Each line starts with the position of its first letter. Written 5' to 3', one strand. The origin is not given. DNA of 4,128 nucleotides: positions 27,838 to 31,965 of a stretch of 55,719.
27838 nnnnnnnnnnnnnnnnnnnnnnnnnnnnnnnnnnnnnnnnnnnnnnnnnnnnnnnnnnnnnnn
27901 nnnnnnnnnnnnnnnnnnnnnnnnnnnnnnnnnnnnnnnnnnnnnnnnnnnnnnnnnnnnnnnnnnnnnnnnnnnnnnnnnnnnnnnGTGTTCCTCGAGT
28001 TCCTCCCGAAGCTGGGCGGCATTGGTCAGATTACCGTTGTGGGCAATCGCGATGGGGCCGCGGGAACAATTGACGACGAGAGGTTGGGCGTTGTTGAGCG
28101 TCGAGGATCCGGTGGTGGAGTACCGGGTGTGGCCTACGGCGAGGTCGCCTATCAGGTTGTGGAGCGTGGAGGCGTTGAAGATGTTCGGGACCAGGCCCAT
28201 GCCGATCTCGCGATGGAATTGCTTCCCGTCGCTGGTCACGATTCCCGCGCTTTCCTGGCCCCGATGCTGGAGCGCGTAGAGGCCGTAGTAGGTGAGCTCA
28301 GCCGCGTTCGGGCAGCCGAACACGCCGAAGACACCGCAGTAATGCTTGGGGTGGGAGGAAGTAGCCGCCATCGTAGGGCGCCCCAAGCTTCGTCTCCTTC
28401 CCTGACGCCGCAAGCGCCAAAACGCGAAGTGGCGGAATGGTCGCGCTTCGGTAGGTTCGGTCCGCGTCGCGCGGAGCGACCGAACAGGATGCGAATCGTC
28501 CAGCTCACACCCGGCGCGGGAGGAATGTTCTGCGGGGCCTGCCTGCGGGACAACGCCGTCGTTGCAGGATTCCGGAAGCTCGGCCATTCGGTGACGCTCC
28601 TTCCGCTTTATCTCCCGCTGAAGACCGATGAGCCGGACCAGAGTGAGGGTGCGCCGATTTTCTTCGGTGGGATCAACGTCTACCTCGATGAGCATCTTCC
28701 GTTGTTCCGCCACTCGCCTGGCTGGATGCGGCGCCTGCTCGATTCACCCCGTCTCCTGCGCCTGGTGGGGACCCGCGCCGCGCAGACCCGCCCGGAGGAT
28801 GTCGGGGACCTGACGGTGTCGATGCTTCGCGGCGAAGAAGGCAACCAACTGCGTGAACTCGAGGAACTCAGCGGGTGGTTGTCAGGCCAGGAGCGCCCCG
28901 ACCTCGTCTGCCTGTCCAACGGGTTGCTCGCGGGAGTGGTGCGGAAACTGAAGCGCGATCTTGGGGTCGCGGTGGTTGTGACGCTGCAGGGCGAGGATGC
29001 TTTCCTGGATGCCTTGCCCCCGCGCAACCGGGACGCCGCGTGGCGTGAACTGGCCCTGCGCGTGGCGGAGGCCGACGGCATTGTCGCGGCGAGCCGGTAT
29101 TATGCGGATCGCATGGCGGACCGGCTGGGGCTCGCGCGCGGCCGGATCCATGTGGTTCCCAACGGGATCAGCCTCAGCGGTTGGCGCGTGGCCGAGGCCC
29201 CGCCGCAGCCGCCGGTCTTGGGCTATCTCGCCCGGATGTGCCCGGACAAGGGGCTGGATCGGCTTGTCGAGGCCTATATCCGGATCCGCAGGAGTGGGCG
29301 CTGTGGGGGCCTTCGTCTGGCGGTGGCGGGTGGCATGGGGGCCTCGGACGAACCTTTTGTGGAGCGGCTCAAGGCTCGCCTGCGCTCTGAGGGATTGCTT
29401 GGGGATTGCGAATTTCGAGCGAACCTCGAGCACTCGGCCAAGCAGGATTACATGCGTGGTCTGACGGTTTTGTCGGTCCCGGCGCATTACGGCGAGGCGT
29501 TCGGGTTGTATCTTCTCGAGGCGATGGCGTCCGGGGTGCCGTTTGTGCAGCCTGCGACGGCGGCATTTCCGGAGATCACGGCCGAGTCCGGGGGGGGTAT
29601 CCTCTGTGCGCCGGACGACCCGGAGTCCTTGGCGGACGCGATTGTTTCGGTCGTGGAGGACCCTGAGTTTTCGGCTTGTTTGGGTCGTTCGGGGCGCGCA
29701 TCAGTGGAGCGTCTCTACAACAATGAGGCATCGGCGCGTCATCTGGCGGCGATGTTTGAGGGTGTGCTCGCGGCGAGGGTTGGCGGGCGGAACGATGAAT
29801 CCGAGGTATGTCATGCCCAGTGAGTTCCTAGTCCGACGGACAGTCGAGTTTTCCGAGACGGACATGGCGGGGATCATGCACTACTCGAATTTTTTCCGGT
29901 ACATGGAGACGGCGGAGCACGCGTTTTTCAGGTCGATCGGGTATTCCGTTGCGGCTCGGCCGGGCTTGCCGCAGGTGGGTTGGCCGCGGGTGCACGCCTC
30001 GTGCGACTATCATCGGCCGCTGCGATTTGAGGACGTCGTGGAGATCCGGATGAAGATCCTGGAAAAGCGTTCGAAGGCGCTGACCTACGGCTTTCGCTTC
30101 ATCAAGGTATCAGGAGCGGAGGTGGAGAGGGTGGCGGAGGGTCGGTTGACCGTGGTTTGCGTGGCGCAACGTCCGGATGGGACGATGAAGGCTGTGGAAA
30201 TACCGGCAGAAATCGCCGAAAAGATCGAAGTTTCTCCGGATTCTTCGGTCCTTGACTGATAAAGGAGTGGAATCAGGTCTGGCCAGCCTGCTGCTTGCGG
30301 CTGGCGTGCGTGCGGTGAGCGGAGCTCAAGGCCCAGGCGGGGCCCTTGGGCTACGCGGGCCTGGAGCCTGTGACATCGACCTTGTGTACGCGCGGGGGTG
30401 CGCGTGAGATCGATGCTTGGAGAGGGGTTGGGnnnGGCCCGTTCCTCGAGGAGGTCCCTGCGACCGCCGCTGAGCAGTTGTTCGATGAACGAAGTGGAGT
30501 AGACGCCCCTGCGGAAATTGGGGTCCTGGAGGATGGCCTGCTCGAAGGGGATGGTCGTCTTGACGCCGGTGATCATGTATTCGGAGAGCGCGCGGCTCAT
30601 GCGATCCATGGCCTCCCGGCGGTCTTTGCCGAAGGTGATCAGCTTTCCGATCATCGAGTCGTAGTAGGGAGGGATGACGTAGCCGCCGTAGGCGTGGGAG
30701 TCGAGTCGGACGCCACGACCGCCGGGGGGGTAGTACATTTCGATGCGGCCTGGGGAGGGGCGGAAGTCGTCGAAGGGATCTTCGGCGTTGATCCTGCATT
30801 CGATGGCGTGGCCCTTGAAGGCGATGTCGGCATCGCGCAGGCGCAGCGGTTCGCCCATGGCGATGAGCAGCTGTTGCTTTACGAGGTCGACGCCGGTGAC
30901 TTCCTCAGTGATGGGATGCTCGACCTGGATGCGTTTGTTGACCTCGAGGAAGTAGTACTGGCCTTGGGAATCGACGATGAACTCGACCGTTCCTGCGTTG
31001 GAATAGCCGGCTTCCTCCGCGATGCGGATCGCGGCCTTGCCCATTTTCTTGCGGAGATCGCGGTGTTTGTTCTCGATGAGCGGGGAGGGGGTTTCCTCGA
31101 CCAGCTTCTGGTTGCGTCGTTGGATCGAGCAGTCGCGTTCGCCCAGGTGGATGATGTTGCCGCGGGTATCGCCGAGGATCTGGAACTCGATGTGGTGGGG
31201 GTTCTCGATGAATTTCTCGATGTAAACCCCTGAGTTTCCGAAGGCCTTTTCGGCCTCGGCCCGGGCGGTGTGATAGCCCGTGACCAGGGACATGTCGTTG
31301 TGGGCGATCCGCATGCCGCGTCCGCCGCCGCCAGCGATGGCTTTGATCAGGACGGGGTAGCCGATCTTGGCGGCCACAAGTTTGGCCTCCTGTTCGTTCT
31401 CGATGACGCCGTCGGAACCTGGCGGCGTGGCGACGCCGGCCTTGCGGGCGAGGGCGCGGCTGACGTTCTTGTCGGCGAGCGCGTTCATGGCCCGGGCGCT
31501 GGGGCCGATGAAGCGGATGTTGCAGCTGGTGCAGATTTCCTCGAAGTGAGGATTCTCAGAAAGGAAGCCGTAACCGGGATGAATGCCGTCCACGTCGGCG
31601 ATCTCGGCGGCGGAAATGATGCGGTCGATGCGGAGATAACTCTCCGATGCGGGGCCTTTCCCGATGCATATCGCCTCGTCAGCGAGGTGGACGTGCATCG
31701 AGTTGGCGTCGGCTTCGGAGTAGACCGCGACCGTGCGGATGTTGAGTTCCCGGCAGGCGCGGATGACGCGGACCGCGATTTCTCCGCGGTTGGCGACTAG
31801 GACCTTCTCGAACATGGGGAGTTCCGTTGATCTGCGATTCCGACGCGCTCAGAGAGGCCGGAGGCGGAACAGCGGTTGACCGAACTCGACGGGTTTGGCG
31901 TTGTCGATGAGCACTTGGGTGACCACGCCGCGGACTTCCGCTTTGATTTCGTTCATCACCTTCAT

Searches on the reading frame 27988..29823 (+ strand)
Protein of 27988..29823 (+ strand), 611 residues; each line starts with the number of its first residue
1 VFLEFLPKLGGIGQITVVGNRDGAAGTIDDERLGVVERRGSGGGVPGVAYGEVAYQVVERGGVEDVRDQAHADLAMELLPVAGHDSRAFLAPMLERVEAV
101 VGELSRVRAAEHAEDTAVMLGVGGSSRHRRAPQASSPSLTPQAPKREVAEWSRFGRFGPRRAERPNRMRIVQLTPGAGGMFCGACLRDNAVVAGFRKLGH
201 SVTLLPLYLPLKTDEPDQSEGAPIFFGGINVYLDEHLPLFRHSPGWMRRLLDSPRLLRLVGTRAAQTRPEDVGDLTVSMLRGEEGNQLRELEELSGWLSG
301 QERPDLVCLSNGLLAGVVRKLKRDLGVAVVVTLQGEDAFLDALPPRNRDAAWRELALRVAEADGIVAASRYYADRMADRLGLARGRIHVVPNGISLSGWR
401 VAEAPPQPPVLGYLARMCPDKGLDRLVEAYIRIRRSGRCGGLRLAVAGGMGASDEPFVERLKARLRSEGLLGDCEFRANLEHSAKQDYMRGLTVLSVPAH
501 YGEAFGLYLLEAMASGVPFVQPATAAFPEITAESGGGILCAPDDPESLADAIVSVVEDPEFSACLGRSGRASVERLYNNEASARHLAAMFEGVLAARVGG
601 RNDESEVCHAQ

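Call 61: search_protein_families(library=pfam, proteins=[window:27988-29823:+], max_evalue=0.00001)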
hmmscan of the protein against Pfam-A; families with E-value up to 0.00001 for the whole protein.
window:27988-29823:+ (611 aa): 4 families
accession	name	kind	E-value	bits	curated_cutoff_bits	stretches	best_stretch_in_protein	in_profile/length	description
PF00534.26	Glycos_transf_1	-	9.2e-24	84.3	26.4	1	404-570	11-170/172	Glycosyl transferases group 1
PF13692.12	Glyco_trans_1_4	-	8.4e-21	75.2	27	1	409-558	2-142/142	Glycosyl transferases group 1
PF13439.12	Glyco_transf_4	-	9.1e-14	52.3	28.5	1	297-396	67-168/170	Glycosyltransferase Family 4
PF13579.12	Glyco_trans_4_4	-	1.9e-13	51.5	29.7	1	191-393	10-158/158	Glycosyl transferase 4-like domain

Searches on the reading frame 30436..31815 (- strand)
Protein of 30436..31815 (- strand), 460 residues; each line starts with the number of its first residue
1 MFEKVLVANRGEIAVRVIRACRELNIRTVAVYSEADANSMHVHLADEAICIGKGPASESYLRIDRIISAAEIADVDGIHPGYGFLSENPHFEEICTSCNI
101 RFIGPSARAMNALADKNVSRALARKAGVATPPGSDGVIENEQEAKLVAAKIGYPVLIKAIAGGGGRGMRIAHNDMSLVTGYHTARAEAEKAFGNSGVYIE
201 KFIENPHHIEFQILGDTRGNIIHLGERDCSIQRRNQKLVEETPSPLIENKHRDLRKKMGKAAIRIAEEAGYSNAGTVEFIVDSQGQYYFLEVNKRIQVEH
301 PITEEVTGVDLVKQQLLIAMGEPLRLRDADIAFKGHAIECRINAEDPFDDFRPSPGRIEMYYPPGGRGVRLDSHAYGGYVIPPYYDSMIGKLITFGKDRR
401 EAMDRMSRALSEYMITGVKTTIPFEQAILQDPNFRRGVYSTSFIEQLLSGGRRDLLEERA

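Call 61: search_protein_families(library=pfam, proteins=[window:30436-31815:-], max_evalue=0.00001)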
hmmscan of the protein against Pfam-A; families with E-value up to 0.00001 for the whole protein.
window:30436-31815:- (460 aa): 5 families
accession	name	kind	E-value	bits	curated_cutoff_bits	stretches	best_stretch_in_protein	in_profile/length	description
PF02786.22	CPSase_L_D2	-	2.7e-74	249.7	19.8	1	115-325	1-209/211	Carbamoyl-phosphate synthase L chain, ATP binding domain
PF00289.28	Biotin_carb_N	-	6e-46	155.9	25.5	1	1-110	1-110/110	Biotin carboxylase, N-terminal domain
PF02785.25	Biotin_carb_C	-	1.6e-41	141.2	32.4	1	339-446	1-108/108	Biotin carboxylase C-terminal domain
PF07478.18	Dala_Dala_lig_C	-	2.3e-07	31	24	1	142-293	26-173/204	D-ala D-ala ligase C-terminus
PF02222.28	ATP-grasp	-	6.5e-06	26.4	27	0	124-295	4-162/179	ATP-grasp domain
